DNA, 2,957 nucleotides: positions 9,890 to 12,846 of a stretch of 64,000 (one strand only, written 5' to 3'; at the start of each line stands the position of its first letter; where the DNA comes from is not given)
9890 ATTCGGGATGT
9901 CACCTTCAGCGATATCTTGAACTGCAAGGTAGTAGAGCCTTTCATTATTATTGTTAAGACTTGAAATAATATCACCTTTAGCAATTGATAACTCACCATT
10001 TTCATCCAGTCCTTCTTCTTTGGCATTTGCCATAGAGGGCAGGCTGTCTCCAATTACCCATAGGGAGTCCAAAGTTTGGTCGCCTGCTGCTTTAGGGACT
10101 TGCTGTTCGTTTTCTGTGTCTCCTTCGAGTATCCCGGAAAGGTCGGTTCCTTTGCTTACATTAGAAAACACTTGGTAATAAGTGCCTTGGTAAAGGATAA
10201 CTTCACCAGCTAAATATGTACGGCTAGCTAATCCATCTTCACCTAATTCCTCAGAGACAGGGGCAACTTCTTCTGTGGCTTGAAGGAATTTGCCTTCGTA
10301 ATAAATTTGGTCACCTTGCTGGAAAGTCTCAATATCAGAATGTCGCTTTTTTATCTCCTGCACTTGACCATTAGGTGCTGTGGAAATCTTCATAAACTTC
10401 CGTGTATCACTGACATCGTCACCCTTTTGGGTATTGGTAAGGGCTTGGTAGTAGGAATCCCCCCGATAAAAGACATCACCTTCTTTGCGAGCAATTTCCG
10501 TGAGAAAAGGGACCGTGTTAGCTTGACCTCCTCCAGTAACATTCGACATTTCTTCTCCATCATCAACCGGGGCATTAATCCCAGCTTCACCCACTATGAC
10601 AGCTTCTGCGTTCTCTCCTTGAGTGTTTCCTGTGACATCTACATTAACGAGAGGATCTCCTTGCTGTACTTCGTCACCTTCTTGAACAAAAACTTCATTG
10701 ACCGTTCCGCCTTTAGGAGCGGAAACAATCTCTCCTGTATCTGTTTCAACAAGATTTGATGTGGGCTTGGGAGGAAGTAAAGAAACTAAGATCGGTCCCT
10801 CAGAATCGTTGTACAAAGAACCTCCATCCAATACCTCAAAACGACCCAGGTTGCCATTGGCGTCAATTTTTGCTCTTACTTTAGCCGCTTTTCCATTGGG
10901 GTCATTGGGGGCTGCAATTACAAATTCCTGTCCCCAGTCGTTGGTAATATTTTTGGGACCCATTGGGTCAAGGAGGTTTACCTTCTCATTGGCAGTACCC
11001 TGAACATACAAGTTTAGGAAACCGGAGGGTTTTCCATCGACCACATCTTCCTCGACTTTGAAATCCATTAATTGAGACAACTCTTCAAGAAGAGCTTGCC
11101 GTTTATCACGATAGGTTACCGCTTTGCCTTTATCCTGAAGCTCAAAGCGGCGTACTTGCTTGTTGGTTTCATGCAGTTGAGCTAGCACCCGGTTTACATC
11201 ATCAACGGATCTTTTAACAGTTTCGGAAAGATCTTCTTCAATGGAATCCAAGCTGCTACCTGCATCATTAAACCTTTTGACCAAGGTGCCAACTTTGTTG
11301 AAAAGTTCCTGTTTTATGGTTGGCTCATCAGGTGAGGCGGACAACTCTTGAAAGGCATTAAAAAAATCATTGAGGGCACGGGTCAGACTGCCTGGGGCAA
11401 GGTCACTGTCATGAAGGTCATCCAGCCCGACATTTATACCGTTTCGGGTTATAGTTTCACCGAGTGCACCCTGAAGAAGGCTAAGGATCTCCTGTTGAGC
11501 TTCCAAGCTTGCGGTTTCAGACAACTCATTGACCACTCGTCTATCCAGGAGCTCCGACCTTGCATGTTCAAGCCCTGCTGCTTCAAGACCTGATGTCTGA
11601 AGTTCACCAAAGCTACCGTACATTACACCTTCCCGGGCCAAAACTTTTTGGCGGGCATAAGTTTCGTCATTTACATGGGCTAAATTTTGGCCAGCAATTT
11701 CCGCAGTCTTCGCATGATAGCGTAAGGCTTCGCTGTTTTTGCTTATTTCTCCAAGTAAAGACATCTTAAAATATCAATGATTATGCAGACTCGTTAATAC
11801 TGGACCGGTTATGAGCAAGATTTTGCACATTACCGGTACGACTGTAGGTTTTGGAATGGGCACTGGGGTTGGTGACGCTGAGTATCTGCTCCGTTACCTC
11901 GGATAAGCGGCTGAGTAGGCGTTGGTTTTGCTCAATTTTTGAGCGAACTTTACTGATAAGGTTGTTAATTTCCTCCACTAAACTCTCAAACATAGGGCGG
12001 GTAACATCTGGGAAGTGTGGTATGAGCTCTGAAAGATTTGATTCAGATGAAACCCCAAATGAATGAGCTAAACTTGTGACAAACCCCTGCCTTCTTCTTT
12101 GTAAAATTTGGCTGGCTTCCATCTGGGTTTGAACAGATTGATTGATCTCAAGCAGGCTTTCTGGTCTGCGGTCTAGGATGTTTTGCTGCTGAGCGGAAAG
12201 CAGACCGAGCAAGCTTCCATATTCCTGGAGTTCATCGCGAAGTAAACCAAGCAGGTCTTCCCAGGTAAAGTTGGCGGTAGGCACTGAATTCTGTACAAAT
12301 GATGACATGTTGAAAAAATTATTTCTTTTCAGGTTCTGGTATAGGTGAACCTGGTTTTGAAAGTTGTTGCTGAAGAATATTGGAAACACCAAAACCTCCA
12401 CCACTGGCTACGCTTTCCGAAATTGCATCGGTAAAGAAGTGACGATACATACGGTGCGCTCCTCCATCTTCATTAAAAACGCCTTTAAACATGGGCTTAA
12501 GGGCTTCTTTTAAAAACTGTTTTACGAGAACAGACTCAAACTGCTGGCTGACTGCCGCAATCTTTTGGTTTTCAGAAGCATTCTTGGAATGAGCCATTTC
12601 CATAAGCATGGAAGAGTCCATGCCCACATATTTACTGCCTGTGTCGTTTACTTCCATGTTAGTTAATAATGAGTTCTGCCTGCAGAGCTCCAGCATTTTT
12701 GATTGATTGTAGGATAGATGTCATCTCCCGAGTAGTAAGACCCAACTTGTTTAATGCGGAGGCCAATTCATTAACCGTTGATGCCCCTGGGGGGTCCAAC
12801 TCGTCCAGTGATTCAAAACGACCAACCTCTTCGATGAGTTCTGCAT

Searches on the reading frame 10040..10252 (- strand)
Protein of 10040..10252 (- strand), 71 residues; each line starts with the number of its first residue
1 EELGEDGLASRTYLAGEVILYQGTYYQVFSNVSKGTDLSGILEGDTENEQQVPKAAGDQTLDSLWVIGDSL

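Call 9: search_protein_families(library=pfam, proteins=[window:10040-10252:-], max_evalue=10)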
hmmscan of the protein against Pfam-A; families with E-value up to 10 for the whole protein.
seq(71 aa): 2 families
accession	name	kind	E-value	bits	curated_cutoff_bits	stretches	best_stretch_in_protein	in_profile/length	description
PF02839.19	CBM_5_12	-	0.032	14.7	26.2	1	9-28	4-23/44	Carbohydrate-binding module family 5/12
PF03306.18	AAL_decarboxy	-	0.051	13.3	25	1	3-31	27-55/219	Alpha-acetolactate decarboxylase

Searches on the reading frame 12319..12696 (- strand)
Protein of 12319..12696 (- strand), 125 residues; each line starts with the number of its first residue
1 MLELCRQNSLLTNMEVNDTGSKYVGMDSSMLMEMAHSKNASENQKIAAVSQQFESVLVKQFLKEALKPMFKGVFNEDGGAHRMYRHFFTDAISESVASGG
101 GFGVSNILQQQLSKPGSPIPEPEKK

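Call 32: search_protein_families(library=pfam, proteins=[window:12319-12696:-], max_evalue=0.001)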
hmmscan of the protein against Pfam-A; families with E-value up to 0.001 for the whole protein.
window:12319-12696:- (125 aa): 1 family
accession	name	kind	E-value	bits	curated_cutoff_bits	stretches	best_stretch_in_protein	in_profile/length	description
PF10135.14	Rod-binding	-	2.9e-05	24.9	25.1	1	67-111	1-51/51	Rod binding protein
